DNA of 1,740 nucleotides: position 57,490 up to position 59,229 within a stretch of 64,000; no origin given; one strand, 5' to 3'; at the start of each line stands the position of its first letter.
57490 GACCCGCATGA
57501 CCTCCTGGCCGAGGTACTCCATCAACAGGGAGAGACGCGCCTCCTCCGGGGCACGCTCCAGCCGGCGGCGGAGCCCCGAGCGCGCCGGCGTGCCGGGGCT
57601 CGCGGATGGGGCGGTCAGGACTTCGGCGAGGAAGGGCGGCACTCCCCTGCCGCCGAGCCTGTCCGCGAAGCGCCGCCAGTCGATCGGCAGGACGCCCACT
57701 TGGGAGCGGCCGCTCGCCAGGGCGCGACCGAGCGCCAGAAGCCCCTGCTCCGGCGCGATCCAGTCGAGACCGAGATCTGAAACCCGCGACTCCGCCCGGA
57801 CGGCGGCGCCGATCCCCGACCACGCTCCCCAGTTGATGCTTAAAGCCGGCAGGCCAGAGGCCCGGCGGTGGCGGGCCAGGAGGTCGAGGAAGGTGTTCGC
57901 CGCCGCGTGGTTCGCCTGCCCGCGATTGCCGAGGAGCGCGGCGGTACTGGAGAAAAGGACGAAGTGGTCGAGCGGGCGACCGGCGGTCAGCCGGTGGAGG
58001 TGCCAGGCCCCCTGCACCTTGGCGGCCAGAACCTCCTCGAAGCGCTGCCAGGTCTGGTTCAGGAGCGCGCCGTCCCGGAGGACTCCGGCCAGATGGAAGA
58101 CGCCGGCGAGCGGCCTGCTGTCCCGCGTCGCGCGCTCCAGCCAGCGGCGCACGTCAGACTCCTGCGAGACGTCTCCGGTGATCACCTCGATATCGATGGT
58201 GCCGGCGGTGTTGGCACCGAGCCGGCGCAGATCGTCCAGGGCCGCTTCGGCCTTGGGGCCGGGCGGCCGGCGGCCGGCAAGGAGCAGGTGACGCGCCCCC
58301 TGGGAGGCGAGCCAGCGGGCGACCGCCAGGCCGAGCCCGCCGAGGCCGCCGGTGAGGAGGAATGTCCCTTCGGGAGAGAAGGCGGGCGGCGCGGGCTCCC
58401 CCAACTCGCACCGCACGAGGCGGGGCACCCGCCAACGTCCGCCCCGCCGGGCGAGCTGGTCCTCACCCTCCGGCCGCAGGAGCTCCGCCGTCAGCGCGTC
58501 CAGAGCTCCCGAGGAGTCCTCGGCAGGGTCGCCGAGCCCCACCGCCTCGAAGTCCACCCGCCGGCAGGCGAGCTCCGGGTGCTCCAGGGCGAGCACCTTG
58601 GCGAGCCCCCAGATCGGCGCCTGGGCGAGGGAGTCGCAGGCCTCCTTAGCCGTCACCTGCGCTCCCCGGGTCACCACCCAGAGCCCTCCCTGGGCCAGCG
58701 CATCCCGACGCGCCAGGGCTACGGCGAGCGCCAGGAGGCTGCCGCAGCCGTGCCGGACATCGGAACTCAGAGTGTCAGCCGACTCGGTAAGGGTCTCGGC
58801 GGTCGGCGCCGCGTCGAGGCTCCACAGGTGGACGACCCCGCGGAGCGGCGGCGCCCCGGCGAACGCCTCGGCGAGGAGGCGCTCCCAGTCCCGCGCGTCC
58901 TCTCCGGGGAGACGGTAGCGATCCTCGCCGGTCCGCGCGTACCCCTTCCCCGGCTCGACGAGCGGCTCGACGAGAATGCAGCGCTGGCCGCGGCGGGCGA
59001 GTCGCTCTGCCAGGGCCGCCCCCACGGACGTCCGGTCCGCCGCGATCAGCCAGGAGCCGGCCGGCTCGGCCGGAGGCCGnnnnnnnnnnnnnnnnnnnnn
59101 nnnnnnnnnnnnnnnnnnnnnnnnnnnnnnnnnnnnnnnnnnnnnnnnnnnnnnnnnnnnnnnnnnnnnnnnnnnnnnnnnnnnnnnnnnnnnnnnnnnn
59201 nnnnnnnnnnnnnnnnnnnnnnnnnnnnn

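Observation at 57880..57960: Ketoreductase with His in place of the catalytic Tyr (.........) in a module that also carries DH and cMT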

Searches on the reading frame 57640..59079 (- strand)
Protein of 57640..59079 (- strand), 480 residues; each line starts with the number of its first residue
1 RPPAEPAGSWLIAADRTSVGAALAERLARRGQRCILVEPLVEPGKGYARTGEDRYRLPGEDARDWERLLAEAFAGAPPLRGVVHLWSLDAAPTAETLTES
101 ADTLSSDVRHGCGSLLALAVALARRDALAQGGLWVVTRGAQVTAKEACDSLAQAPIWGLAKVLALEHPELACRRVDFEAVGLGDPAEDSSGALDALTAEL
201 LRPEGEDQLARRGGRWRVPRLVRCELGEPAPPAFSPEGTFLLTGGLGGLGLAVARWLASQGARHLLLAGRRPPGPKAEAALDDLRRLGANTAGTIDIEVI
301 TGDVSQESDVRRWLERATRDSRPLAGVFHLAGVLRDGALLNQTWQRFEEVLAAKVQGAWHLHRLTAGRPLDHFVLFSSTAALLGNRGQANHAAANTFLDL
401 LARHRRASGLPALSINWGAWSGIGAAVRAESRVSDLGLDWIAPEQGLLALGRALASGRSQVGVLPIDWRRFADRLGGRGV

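Call 10: find_homologous_proteins(query=window:57640-59079:-, max_evalue=1e-20)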
Query window:57640-59079:- (480 aa): 435 proteins with E <= 1e-20 among 8000 candidates; the best 120 are listed.
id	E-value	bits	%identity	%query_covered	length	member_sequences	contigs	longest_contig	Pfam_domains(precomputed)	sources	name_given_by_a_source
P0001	2.5e-108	381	45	98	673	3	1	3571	PF08659.17,PF21394.4,PF00550.32,PF13561.13,PF00106.32,PF22953.4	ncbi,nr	ncbi:MAG: SDR family NAD(P)-dependent oxidoreductase, partial [Moorea sp. SIO3C2]|nr:SDR family NAD(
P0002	6.9e-108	380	45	99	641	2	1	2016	PF08659.17,PF21394.4,PF00550.32,PF13561.13,PF00106.32,PF23297.2,PF22953.4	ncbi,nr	ncbi:MAG: SDR family oxidoreductase, partial [Moorea sp. SIO3E2]|nr:SDR family oxidoreductase [Moore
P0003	2.5e-104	368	47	98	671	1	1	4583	PF08659.17,PF21394.4,PF00550.32,PF13561.13,PF00106.32,PF23297.2,PF22953.4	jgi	jgi:acyl transferase domain-containing protein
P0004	2.5e-101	358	48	98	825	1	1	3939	PF13847.13,PF08659.17,PF13489.13,PF13649.13,PF00550.32,PF13561.13,PF00106.32,PF08241.19,PF08242.19,PF22953.4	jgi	jgi:SAM-dependent methyltransferase/acyl carrier protein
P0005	4.1e-98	348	44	98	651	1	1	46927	PF08659.17,PF21394.4,PF00550.32,PF13561.13,PF00106.32,PF23297.2,PF22953.4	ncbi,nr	ncbi:beta-ketoacyl reductase [Nostoc sp. CHAB 5834]|nr:beta-ketoacyl reductase [Nostoc sp. CHAB 5834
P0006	3.1e-96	342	42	98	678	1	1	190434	PF08659.17,PF21394.4,PF00550.32,PF13561.13,PF00106.32,PF23297.2,PF22953.4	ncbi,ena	-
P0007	5.6e-96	341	43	98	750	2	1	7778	PF08659.17,PF21394.4,PF00550.32,PF13561.13,PF00106.32,PF23297.2,PF22953.4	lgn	-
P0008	2.7e-95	339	43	98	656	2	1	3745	PF08659.17,PF21394.4,PF00550.32,PF13561.13,PF00106.32,PF23297.2,PF22953.4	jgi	jgi:NAD(P)-dependent dehydrogenase (short-subunit alcohol dehydrogenase family)/acyl carrier protein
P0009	8.4e-95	337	41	98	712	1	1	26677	PF08659.17,PF21394.4,PF00550.32,PF13561.13,PF00106.32,PF23297.2,PF22953.4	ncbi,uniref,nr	ncbi:SDR family NAD(P)-dependent oxidoreductase [Nostoc sp. 'Peltigera membranacea cyanobiont' 232]|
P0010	4.2e-94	335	46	99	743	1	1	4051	PF08659.17,PF00550.32,PF13561.13,PF00106.32,PF22953.4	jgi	jgi:acyl transferase domain-containing protein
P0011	1.2e-93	333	43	97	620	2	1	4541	PF08659.17,PF21394.4,PF00550.32,PF13561.13,PF00106.32,PF23297.2,PF22953.4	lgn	-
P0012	2.9e-93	332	45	99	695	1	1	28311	PF08659.17,PF21394.4,PF00550.32,PF13561.13,PF00106.32,PF22953.4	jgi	jgi:acyl carrier protein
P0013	3.8e-93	331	43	96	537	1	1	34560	PF08659.17,PF21394.4,PF16363.12,PF13561.13,PF00106.32,PF01370.28,PF22953.4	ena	-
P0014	5.6e-93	331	46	98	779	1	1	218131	PF08659.17,PF00550.32,PF13561.13,PF00106.32,PF00698.27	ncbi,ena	-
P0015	8.2e-93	330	44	91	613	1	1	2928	PF08659.17,PF21394.4,PF00550.32,PF13561.13,PF00106.32,PF22953.4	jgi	jgi:NAD(P)-dependent dehydrogenase (short-subunit alcohol dehydrogenase family)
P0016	2.1e-90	322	51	74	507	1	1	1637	PF08659.17,PF00550.32,PF13561.13,PF00106.32,PF01370.28,PF22953.4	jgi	jgi:NAD(P)-dependent dehydrogenase (short-subunit alcohol dehydrogenase family)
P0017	6.0e-90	321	44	99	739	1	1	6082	PF08659.17,PF21394.4,PF00550.32,PF13561.13,PF14765.13,PF00106.32,PF22953.4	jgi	jgi:NAD(P)-dependent dehydrogenase (short-subunit alcohol dehydrogenase family)/acyl carrier protein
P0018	7.1e-90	321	43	99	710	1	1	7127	PF08659.17,PF00550.32,PF13561.13,PF00106.32,PF22953.4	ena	-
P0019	1.9e-89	319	46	86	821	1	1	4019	PF13847.13,PF08659.17,PF13489.13,PF13649.13,PF00550.32,PF13561.13,PF00106.32,PF23297.2,PF08241.19,PF08242.19,PF22953.4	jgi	-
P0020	5.4e-89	318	42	97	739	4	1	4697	PF08659.17,PF00550.32,PF14765.13,PF00106.32,PF22953.4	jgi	jgi:acyl carrier protein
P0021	1.1e-88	317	50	76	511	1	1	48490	PF08659.17,PF00550.32,PF13561.13,PF00106.32,PF23297.2,PF22953.4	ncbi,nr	ncbi:MAG: SDR family NAD(P)-dependent oxidoreductase, partial [Anaerolineae bacterium]|nr:SDR family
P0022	1.3e-88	317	45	99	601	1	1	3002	PF08659.17,PF00550.32,PF13561.13,PF00106.32,PF22953.4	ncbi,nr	ncbi:MAG: beta-ketoacyl reductase, partial [Pseudomonadota bacterium]|nr:beta-ketoacyl reductase [Ps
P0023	1.5e-88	316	42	98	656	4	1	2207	PF08659.17,PF21394.4,PF00550.32,PF13561.13,PF00106.32,PF23297.2,PF22953.4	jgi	jgi:acyl carrier protein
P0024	1.5e-88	316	43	98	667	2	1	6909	PF08659.17,PF21394.4,PF00550.32,PF13561.13,PF00106.32,PF22953.4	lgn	-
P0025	4.9e-88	315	40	98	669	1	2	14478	PF08659.17,PF21394.4,PF00550.32,PF13561.13,PF00106.32,PF23297.2,PF22953.4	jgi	jgi:acyl carrier protein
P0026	2.2e-87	312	42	98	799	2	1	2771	PF08659.17,PF21394.4,PF00550.32,PF13561.13,PF14765.13,PF00106.32,PF23297.2,PF22953.4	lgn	-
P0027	4.8e-87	311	42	96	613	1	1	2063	PF08659.17,PF21394.4,PF00550.32,PF13561.13,PF00106.32,PF22953.4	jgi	jgi:NAD(P)-dependent dehydrogenase (short-subunit alcohol dehydrogenase family)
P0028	5.3e-87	311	42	98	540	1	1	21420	PF08659.17,PF21394.4,PF22953.4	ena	-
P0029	8.2e-87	311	42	98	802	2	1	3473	PF08659.17,PF00550.32,PF13561.13,PF00106.32,PF22953.4,PF00698.27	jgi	jgi:acyl transferase domain-containing protein/acyl carrier protein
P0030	9.1e-87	310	45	90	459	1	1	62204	PF08659.17,PF13561.13,PF00106.32,PF22953.4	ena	-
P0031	2.1e-86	309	45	96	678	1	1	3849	PF08659.17,PF00550.32,PF13561.13,PF00106.32,PF22953.4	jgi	jgi:hypothetical protein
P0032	4.0e-86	308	48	82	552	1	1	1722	PF08659.17,PF00550.32,PF00106.32,PF22953.4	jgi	jgi:NAD(P)-dependent dehydrogenase (short-subunit alcohol dehydrogenase family)/acyl carrier protein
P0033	4.1e-86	308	42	97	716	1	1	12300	PF08659.17,PF21394.4,PF00550.32,PF13561.13,PF14765.13,PF00106.32,PF23297.2,PF22953.4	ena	-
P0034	4.1e-85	305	45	89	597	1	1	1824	PF08659.17,PF00550.32,PF13561.13,PF00106.32,PF23297.2,PF22953.4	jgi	jgi:NAD(P)-dependent dehydrogenase (short-subunit alcohol dehydrogenase family)/acyl carrier protein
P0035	4.2e-85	305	43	97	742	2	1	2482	PF08659.17,PF21394.4,PF00550.32,PF13561.13,PF14765.13,PF00106.32,PF22953.4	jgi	jgi:acyl carrier protein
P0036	8.0e-85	304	42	98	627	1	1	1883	PF08659.17,PF21394.4,PF13561.13,PF14765.13,PF00106.32,PF22953.4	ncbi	ncbi:MAG TPA: SDR family NAD(P)-dependent oxidoreductase, partial [Cystobacter sp.]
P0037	1.6e-84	303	47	83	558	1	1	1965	PF08659.17,PF00550.32,PF13561.13,PF00106.32,PF22953.4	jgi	jgi:NAD(P)-dependent dehydrogenase (short-subunit alcohol dehydrogenase family)/acyl carrier protein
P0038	2.7e-84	302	45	82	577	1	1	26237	PF08659.17,PF13561.13,PF00106.32,PF22953.4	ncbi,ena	-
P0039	3.1e-84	302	42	97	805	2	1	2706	PF13847.13,PF08659.17,PF13489.13,PF13649.13,PF00550.32,PF13561.13,PF00106.32,PF08241.19,PF08242.19,PF22953.4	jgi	jgi:NAD(P)-dependent dehydrogenase (short-subunit alcohol dehydrogenase family)/SAM-dependent methyl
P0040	3.6e-84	302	43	97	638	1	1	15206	PF08659.17,PF21394.4,PF00550.32,PF13561.13,PF00106.32,PF22953.4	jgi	jgi:NAD(P)-dependent dehydrogenase (short-subunit alcohol dehydrogenase family)/acyl carrier protein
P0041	5.4e-84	301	42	96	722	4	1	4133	PF08659.17,PF21394.4,PF00550.32,PF23297.2,PF22953.4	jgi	-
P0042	5.6e-84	301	38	97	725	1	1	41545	PF08659.17,PF21394.4,PF00550.32,PF13561.13,PF14765.13,PF00106.32,PF22953.4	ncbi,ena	-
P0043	7.7e-84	301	62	50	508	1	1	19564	PF08659.17,PF00550.32,PF13561.13,PF00106.32,PF13602.13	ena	-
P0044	8.8e-84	301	40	96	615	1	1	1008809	PF08659.17,PF21394.4,PF00550.32,PF13561.13,PF00106.32,PF22953.4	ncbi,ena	-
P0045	9.6e-84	300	39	100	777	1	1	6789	PF08659.17,PF00550.32,PF13561.13,PF14765.13,PF00106.32,PF22953.4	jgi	jgi:NAD(P)-dependent dehydrogenase (short-subunit alcohol dehydrogenase family)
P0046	2.3e-83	299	42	97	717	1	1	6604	PF08659.17,PF21394.4,PF00550.32,PF13561.13,PF14765.13,PF00106.32,PF22953.4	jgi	jgi:NAD(P)-dependent dehydrogenase (short-subunit alcohol dehydrogenase family)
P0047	4.7e-83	298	49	71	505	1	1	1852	PF08659.17,PF00550.32,PF13561.13,PF00106.32,PF23297.2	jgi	jgi:NAD(P)-dependent dehydrogenase (short-subunit alcohol dehydrogenase family)/acyl carrier protein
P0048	5.6e-83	298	39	98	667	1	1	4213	PF08659.17,PF00550.32,PF13561.13,PF00106.32,PF22953.4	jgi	jgi:acyl carrier protein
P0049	6.6e-83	298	43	96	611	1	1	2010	PF08659.17,PF00550.32,PF13561.13,PF00106.32,PF22953.4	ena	-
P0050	7.1e-83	298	38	97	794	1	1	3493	PF08659.17,PF21394.4,PF00550.32,PF13561.13,PF00106.32,PF23297.2,PF22953.4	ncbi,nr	ncbi:MAG: SDR family NAD(P)-dependent oxidoreductase, partial [Symploca sp. SIO3E6]|nr:SDR family NA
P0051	8.4e-83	297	48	78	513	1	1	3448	PF08659.17,PF00550.32,PF13561.13,PF00106.32,PF23297.2,PF22953.4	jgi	jgi:NAD(P)-dependent dehydrogenase (short-subunit alcohol dehydrogenase family)/acyl carrier protein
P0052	9.9e-83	297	42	98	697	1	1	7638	PF08659.17,PF00550.32,PF13561.13,PF00106.32,PF22953.4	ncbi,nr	ncbi:MAG: SDR family NAD(P)-dependent oxidoreductase, partial [Chloroflexi bacterium]|nr:SDR family 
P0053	2.0e-82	296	39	98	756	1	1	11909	PF13847.13,PF08659.17,PF13489.13,PF21394.4,PF13649.13,PF00106.32,PF08241.19,PF08242.19,PF22953.4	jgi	-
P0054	3.3e-82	295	44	97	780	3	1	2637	PF08659.17,PF21394.4,PF00550.32,PF14765.13,PF00106.32,PF23297.2,PF22953.4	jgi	jgi:NAD(P)-dependent dehydrogenase (short-subunit alcohol dehydrogenase family)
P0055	4.4e-82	295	47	81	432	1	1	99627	PF08659.17,PF13561.13,PF00106.32,PF01370.28,PF22953.4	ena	-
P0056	6.5e-82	294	42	96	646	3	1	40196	PF08659.17,PF21394.4,PF00550.32,PF23297.2,PF22953.4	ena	-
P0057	1.0e-81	294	61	50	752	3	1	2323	PF08659.17,PF00107.33,PF00550.32,PF13561.13,PF00106.32,PF13602.13,PF08240.18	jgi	jgi:NADPH:quinone reductase-like Zn-dependent oxidoreductase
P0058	2.4e-81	293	42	91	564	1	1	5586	PF08659.17,PF21394.4,PF00550.32,PF13561.13,PF00106.32,PF22953.4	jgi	jgi:NAD(P)-dependent dehydrogenase (short-subunit alcohol dehydrogenase family)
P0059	4.9e-81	292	43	87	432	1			PF08659.17,PF21394.4,PF13561.13,PF00106.32,PF22953.4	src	-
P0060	7.2e-81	291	43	83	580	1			PF08659.17,PF00550.32,PF13561.13,PF00106.32,PF23297.2,PF22953.4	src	-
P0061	9.0e-81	291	43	97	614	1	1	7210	PF08659.17,PF00550.32,PF13561.13,PF00106.32,PF22953.4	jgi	jgi:hypothetical protein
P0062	9.9e-81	290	43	99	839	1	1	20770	PF08659.17,PF21394.4,PF00550.32,PF13561.13,PF14765.13,PF00106.32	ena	-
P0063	1.1e-80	290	45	79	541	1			PF08659.17,PF00550.32,PF13561.13,PF00106.32,PF01370.28,PF22953.4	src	-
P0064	1.1e-80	290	48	56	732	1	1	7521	PF08659.17,PF00107.33,PF13561.13,PF00106.32,PF13602.13,PF08240.18,PF22953.4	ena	-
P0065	1.4e-80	290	45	90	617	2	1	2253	PF08659.17,PF21394.4,PF00550.32,PF13561.13,PF00106.32,PF22953.4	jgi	jgi:NAD(P)-dependent dehydrogenase (short-subunit alcohol dehydrogenase family)/acyl carrier protein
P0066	1.7e-80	290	40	98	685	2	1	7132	PF08659.17,PF21394.4,PF00550.32,PF13561.13,PF00106.32,PF23297.2,PF22953.4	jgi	jgi:NAD(P)-dependent dehydrogenase (short-subunit alcohol dehydrogenase family)/acyl carrier protein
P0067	1.9e-80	290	42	97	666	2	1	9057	PF08659.17,PF21394.4,PF00550.32,PF00106.32,PF22953.4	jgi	jgi:nucleoside-diphosphate-sugar epimerase/acyl carrier protein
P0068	3.3e-80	289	61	50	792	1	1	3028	PF08659.17,PF00107.33,PF00550.32,PF13561.13,PF00106.32,PF13602.13,PF08240.18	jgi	jgi:NADPH:quinone reductase-like Zn-dependent oxidoreductase/acyl carrier protein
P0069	3.6e-80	289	41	97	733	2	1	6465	PF08659.17,PF21394.4,PF00550.32,PF13561.13,PF00106.32,PF22953.4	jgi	jgi:acyl transferase domain-containing protein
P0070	4.7e-80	288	41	93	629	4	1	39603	PF08659.17,PF21394.4,PF00550.32,PF23297.2,PF22953.4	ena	-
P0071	6.1e-80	288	43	98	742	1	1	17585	PF08659.17,PF21394.4,PF13561.13,PF14765.13,PF00106.32,PF22953.4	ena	-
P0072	9.5e-80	287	43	98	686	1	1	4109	PF08659.17,PF00550.32,PF13561.13,PF00106.32,PF01370.28,PF22953.4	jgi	-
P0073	1.4e-79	287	49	75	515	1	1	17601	PF08659.17,PF00550.32,PF00106.32,PF22953.4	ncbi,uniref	ncbi:beta-ketoacyl reductase, partial [Archangium sp.]|uniref:beta-ketoacyl reductase n=1 Tax=Archan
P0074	1.5e-79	287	39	98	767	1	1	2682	PF08659.17,PF00550.32,PF13561.13,PF14765.13,PF00106.32,PF23297.2,PF22953.4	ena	-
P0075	2.1e-79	286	50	49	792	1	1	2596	PF08659.17,PF00107.33,PF13561.13,PF00106.32,PF13602.13,PF08240.18,PF22953.4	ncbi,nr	ncbi:MAG TPA: SDR family NAD(P)-dependent oxidoreductase, partial [Pirellulales bacterium]|nr:SDR fa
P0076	2.4e-79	286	49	67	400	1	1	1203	PF08659.17,PF13561.13,PF00106.32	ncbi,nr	ncbi:MAG: SDR family NAD(P)-dependent oxidoreductase, partial [Caldilineaceae bacterium]|nr:SDR fami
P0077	2.6e-79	286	45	96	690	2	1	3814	PF08659.17,PF00550.32,PF13561.13,PF00106.32,PF23297.2,PF22953.4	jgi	jgi:acyl carrier protein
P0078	3.5e-79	285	41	98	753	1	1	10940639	PF08659.17,PF00550.32,PF13561.13,PF14765.13,PF00106.32,PF23297.2,PF22953.4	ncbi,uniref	ncbi:type I polyketide synthase [Archangium gephyra]|uniref:type I polyketide synthase n=1 Tax=Archa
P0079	7.5e-79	284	41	95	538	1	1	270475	PF08659.17,PF21394.4,PF13561.13,PF00106.32,PF22953.4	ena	-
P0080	7.6e-79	284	42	96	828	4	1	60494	PF13847.13,PF08659.17,PF13489.13,PF13649.13,PF00550.32,PF13561.13,PF06080.19,PF00106.32,PF01209.25,PF08241.19,PF08242.19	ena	-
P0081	1.3e-78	283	45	80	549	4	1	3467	PF08659.17,PF00550.32,PF13561.13,PF00106.32,PF22953.4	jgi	jgi:NAD(P)-dependent dehydrogenase (short-subunit alcohol dehydrogenase family)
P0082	3.8e-78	282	42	98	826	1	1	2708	PF08659.17,PF00550.32,PF13561.13,PF14765.13,PF00106.32,PF22953.4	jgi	-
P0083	6.0e-78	281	43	92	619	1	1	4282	PF08659.17,PF00550.32,PF13561.13,PF00106.32,PF22953.4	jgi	jgi:NAD(P)-dependent dehydrogenase (short-subunit alcohol dehydrogenase family)/acyl carrier protein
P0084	1.1e-77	281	42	98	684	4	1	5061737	PF08659.17,PF00550.32,PF13561.13,PF00106.32,PF22953.4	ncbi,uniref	ncbi:beta-ketoacyl reductase [Mycolicibacter heraklionensis]|uniref:beta-ketoacyl reductase n=1 Tax=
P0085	1.1e-77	280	39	97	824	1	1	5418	PF08659.17,PF00550.32,PF13561.13,PF14765.13,PF00106.32,PF22953.4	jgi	jgi:acyl carrier protein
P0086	1.2e-77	280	43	97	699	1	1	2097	PF08659.17,PF21394.4,PF00550.32,PF13561.13,PF00106.32,PF22953.4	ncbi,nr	ncbi:MAG TPA: KR domain-containing protein, partial [Vicinamibacteria bacterium]|nr:KR domain-contai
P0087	2.1e-77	280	44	85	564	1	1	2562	PF08659.17,PF00550.32,PF13561.13,PF00106.32,PF22953.4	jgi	jgi:acyl carrier protein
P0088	3.3e-77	279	48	68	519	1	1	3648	PF08659.17,PF00550.32,PF00106.32,PF22953.4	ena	-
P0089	3.8e-77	279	44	83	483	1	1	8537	PF08659.17,PF00106.32,PF22953.4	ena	-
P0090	5.6e-77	278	42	84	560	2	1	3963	PF08659.17,PF00550.32,PF13561.13,PF00106.32,PF22953.4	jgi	jgi:NAD(P)-dependent dehydrogenase (short-subunit alcohol dehydrogenase family)/acyl carrier protein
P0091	5.7e-77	278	39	91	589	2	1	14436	PF08659.17,PF21394.4,PF00550.32,PF13561.13,PF00106.32,PF22953.4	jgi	jgi:NAD(P)-dependent dehydrogenase (short-subunit alcohol dehydrogenase family)/acyl carrier protein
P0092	6.2e-77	278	38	97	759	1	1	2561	PF08659.17,PF00550.32,PF13561.13,PF14765.13,PF00106.32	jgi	jgi:NAD(P)-dependent dehydrogenase (short-subunit alcohol dehydrogenase family)/acyl carrier protein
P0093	6.7e-77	278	45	82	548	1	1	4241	PF08659.17,PF00550.32,PF13561.13,PF00106.32,PF22953.4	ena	-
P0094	2.0e-76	276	38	98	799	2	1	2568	PF08659.17,PF21394.4,PF00550.32,PF13561.13,PF14765.13,PF00106.32,PF23297.2,PF22953.4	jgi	jgi:NAD(P)-dependent dehydrogenase (short-subunit alcohol dehydrogenase family)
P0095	3.3e-76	276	39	99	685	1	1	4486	PF08659.17,PF00550.32,PF13561.13,PF00106.32,PF22953.4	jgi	jgi:NAD(P)-dependent dehydrogenase (short-subunit alcohol dehydrogenase family)/acyl carrier protein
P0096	5.7e-76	275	42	97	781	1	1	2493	PF08659.17,PF13489.13,PF13649.13,PF00550.32,PF13561.13,PF00106.32,PF08241.19,PF08242.19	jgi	jgi:NAD(P)-dependent dehydrogenase (short-subunit alcohol dehydrogenase family)/acyl carrier protein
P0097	8.0e-76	274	44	81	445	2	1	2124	PF08659.17,PF13561.13,PF00106.32,PF22953.4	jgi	jgi:myxalamid-type polyketide synthase MxaE and MxaD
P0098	1.3e-75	274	48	50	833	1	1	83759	PF08659.17,PF00107.33,PF13561.13,PF00106.32,PF13602.13,PF08240.18,PF22953.4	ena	-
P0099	1.5e-75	273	43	88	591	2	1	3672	PF08659.17,PF21394.4,PF00550.32,PF00106.32,PF23297.2,PF22953.4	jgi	jgi:acyl carrier protein/short-subunit dehydrogenase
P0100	1.8e-75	273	41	97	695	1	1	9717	PF08659.17,PF00550.32,PF13561.13,PF14765.13,PF00106.32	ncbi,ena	-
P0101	2.0e-75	273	44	81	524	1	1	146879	PF08659.17,PF00550.32,PF13561.13,PF00106.32,PF23297.2,PF01370.28,PF22953.4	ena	-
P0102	2.3e-75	273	39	96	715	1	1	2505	PF08659.17,PF00550.32,PF13561.13,PF00106.32,PF23297.2,PF22953.4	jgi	jgi:NAD(P)-dependent dehydrogenase (short-subunit alcohol dehydrogenase family)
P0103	3.4e-75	272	41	95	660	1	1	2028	PF08659.17,PF00550.32,PF13561.13,PF00106.32,PF22953.4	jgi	jgi:NAD(P)-dependent dehydrogenase (short-subunit alcohol dehydrogenase family)/acyl carrier protein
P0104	3.8e-75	272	40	97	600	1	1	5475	PF08659.17,PF00550.32,PF00106.32,PF23297.2,PF22953.4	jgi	jgi:microcystin synthetase protein McyG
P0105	6.0e-75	271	39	98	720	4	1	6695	PF08659.17,PF00550.32,PF13561.13,PF00106.32,PF23297.2,PF22953.4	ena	-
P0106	1.9e-74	270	48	71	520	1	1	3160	PF08659.17,PF00550.32,PF13561.13,PF00106.32,PF22953.4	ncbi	ncbi:MAG TPA: beta-ketoacyl reductase, partial [Chloroflexota bacterium]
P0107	2.4e-74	269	50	60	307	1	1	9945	PF08659.17,PF13561.13,PF00106.32,PF22953.4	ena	-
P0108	3.2e-74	269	39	98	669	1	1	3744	PF08659.17,PF21394.4,PF00550.32,PF13561.13,PF00106.32,PF23297.2,PF22953.4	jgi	jgi:NADP-dependent 3-hydroxy acid dehydrogenase YdfG/acyl carrier protein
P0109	5.0e-74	268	44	83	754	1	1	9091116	PF08659.17,PF00550.32,PF13561.13,PF12697.14,PF00975.27,PF00106.32,PF23297.2,PF22953.4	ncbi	-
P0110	1.0e-73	267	47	71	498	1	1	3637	PF08659.17,PF00550.32,PF13561.13,PF00106.32,PF23297.2,PF22953.4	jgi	jgi:aryl carrier-like protein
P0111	1.2e-73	267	46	71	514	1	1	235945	PF08659.17,PF00550.32,PF13561.13,PF00106.32,PF22953.4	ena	-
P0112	1.2e-73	267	39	99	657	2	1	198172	PF08659.17,PF21394.4,PF00550.32,PF13561.13,PF00106.32,PF22953.4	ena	-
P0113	2.4e-73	266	54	50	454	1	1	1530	PF08659.17,PF16363.12,PF00550.32,PF13561.13,PF00106.32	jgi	jgi:acyl carrier protein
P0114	3.7e-73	266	44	81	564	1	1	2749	PF08659.17,PF00550.32,PF13561.13,PF00106.32,PF22953.4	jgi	jgi:NAD(P)-dependent dehydrogenase (short-subunit alcohol dehydrogenase family)/acyl carrier protein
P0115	5.9e-73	265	41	87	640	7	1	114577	PF13847.13,PF08659.17,PF13489.13,PF21394.4,PF16363.12,PF13649.13,PF13561.13,PF00106.32,PF08241.19,PF08242.19,PF22953.4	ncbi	ncbi:MAG: SDR family NAD(P)-dependent oxidoreductase [Caldilineaceae bacterium]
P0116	6.7e-73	265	38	90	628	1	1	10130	PF08659.17,PF21394.4,PF00550.32,PF13561.13,PF00106.32,PF23297.2,PF22953.4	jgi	jgi:NAD(P)-dependent dehydrogenase (short-subunit alcohol dehydrogenase family)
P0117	7.4e-73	265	46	70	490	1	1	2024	PF08659.17,PF16363.12,PF00550.32,PF13561.13,PF00106.32,PF23297.2,PF22953.4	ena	-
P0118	7.6e-73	264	39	97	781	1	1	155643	PF08659.17,PF21394.4,PF00550.32,PF13561.13,PF14765.13,PF00106.32,PF23297.2,PF22953.4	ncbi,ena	-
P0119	7.6e-73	264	41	99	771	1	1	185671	PF08659.17,PF13489.13,PF21394.4,PF00550.32,PF13561.13,PF00106.32,PF08241.19,PF08242.19,PF22953.4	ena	-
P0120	8.0e-73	264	44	83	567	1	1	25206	PF08659.17,PF00550.32,PF13561.13,PF00106.32,PF22953.4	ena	-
